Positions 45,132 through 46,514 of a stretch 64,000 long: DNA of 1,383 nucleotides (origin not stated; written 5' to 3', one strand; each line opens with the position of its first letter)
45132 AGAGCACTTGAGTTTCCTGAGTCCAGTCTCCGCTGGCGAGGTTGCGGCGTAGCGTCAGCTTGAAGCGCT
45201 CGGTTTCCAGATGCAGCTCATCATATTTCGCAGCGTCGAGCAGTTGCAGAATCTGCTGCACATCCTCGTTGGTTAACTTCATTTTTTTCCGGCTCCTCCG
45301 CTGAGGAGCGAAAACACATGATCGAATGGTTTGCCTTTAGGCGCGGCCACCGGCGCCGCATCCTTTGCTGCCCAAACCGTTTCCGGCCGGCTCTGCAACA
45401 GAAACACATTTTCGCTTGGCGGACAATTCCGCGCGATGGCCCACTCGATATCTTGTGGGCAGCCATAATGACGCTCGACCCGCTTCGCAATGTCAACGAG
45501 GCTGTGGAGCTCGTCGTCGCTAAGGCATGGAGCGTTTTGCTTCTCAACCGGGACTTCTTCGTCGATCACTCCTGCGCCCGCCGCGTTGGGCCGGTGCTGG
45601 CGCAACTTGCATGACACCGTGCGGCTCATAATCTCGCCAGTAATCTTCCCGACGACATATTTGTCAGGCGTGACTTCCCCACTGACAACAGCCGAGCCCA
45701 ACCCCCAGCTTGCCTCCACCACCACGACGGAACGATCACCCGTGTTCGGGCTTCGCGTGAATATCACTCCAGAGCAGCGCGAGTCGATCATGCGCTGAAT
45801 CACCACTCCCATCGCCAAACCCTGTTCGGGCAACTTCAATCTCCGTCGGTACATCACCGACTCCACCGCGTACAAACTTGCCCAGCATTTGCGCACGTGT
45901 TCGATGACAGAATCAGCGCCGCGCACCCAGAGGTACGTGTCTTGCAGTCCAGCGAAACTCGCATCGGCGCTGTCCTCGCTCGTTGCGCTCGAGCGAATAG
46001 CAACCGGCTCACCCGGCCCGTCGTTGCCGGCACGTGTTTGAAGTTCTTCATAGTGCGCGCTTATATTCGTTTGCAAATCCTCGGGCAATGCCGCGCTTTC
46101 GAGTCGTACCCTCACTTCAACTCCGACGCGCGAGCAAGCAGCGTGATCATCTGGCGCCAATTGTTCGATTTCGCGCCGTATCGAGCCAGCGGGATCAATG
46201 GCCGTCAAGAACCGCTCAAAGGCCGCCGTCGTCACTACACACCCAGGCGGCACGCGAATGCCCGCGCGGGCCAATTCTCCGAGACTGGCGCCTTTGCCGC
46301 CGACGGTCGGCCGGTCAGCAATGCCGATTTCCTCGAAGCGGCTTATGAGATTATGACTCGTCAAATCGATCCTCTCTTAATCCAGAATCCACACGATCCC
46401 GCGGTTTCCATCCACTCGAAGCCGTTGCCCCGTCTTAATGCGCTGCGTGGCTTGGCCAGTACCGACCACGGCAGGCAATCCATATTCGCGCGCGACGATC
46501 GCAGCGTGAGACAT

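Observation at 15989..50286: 34-kb lignin-monomer funnel in a probable Acidobacterium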

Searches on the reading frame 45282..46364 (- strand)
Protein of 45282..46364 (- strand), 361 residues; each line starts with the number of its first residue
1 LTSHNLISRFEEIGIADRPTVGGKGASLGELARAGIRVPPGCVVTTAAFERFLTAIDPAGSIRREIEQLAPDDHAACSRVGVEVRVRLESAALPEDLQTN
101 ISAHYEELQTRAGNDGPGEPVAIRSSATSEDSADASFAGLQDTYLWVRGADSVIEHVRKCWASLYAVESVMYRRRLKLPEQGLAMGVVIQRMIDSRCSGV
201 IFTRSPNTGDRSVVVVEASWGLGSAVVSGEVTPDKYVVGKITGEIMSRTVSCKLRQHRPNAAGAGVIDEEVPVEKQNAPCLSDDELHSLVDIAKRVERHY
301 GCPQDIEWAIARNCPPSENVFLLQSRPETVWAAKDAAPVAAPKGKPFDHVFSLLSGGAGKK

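Call 5: search_protein_families(library=pfam, proteins=[window:45282-46364:-], max_evalue=0.00001)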
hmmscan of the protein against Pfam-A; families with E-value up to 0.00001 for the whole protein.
window:45282-46364:- (361 aa): 1 family
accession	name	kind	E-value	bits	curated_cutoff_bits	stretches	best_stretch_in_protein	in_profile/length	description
PF01326.24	PPDK_N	-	1.1e-103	347.4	27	1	19-339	2-320/328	Pyruvate phosphate dikinase, AMP/ATP-binding domain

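Call 11: search_protein_families(library=ncbifam, proteins=[window:45282-46364:-], max_evalue=1e-10)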
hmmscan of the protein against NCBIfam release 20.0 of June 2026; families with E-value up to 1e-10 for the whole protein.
window:45282-46364:- (361 aa): 15 families
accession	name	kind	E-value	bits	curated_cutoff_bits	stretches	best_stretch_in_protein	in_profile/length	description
NF005057.0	PRK06464.1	equivalog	5.8e-98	328.9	598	1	3-335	3-342/798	phosphoenolpyruvate synthase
TIGR01418.1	PEP_synth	equivalog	2.4e-93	313.9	739.75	1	7-336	2-337/784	pyruvate, water dikinase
NF041857.1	RIF_Ptrans_rph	equivalog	5.1e-84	283.2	999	1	7-330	3-312/864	rifamycin-inactivating phosphotransferase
NF004878.0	PRK06241.1-3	subfamily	2.6e-83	280.6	945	1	9-329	7-312/891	phosphoenolpyruvate synthase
NF004877.0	PRK06241.1-2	subfamily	4.6e-80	270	866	1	6-329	4-313/869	phosphoenolpyruvate synthase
NF004881.0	PRK06241.2-2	equivalog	7.1e-75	252.9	883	1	11-332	9-314/898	phosphoenolpyruvate synthase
NF052631.1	prodigiosin_PigC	equivalog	2.9e-68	230.6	1300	1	17-339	12-308/883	prodigiosin ligase PigC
NF004879.0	PRK06241.1-4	equivalog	1.2e-66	225.5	976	1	6-330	4-314/868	phosphoenolpyruvate synthase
NF052632.1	undecylprod_RedH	equivalog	8.4e-66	222.5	1350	1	16-335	12-300/880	undecylprodigiosin ligase RedH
NF000283.1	RPH_KJ151292.1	equivalog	3e-64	217.6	1700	1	5-329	4-314/865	rifamycin-inactivating phosphotransferase Rph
NF004883.0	PRK06241.2-4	equivalog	1.4e-52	179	1063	1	15-329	27-328/928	phosphoenolpyruvate synthase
NF004880.0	PRK06241.2-1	equivalog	2.5e-51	174.6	972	1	20-250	17-235/837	phosphoenolpyruvate synthase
NF004882.0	PRK06241.2-3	equivalog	1.9e-21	75.9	850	1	120-233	100-211/827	phosphoenolpyruvate synthase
TIGR01828.1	pyru_phos_dikin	equivalog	5.4e-12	44.5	843.45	0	7-55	4-52/865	pyruvate, phosphate dikinase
NF004531.0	PRK05878.1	equivalog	6.1e-12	44.9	456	0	5-57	10-62/534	pyruvate, phosphate dikinase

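Call 19: search_solved_structures(query=window:45282-46364:-, show_alignments=1)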
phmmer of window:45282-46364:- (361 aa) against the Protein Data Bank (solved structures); distinct sequences matched with E-value up to 0.001: 19.
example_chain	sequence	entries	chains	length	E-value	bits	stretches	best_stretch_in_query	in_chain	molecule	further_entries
9goj_A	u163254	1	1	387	5.3e-80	272.6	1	8-334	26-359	Phosphoenolpyruvate synthase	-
9dae_A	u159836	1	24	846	1.1e-68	235.3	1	10-340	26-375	Phosphoenolpyruvate synthase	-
8a8e_A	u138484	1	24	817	1e-61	212.5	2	81-334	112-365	Phosphoenolpyruvate synthase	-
2ols_A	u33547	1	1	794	6.3e-51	177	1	5-333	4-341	Phosphoenolpyruvate synthase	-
5hv6_A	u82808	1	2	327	1e-48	169.7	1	7-329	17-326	Phosphoenolpyruvate synthase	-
5hv2_A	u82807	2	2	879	7.6e-48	166.8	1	7-329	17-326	Phosphoenolpyruvate synthase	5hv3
5hv1_A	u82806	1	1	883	8.1e-48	166.7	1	7-329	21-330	Phosphoenolpyruvate synthase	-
5fbs_A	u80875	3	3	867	8.3e-48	166.7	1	7-329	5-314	Phosphoenolpyruvate synthase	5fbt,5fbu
2x0s_A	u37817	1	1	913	4.1e-07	32.9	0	20-53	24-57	PYRUVATE PHOSPHATE DIKINASE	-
2r82_A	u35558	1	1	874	1.4e-06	31.1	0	7-53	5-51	Pyruvate, phosphate dikinase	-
5jvn_A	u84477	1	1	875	1.5e-06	31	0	19-52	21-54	Pyruvate, phosphate dikinase, chloroplastic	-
1vbg_A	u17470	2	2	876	1.6e-06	30.9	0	19-55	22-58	pyruvate,orthophosphate dikinase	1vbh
1dik_A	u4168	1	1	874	3.6e-06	29.8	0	7-53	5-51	PYRUVATE PHOSPHATE DIKINASE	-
9pzl_A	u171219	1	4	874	3.8e-06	29.7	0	7-53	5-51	Pyruvate, phosphate dikinase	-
1kbl_A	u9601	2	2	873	4e-06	29.6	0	7-53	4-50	PYRUVATE PHOSPHATE DIKINASE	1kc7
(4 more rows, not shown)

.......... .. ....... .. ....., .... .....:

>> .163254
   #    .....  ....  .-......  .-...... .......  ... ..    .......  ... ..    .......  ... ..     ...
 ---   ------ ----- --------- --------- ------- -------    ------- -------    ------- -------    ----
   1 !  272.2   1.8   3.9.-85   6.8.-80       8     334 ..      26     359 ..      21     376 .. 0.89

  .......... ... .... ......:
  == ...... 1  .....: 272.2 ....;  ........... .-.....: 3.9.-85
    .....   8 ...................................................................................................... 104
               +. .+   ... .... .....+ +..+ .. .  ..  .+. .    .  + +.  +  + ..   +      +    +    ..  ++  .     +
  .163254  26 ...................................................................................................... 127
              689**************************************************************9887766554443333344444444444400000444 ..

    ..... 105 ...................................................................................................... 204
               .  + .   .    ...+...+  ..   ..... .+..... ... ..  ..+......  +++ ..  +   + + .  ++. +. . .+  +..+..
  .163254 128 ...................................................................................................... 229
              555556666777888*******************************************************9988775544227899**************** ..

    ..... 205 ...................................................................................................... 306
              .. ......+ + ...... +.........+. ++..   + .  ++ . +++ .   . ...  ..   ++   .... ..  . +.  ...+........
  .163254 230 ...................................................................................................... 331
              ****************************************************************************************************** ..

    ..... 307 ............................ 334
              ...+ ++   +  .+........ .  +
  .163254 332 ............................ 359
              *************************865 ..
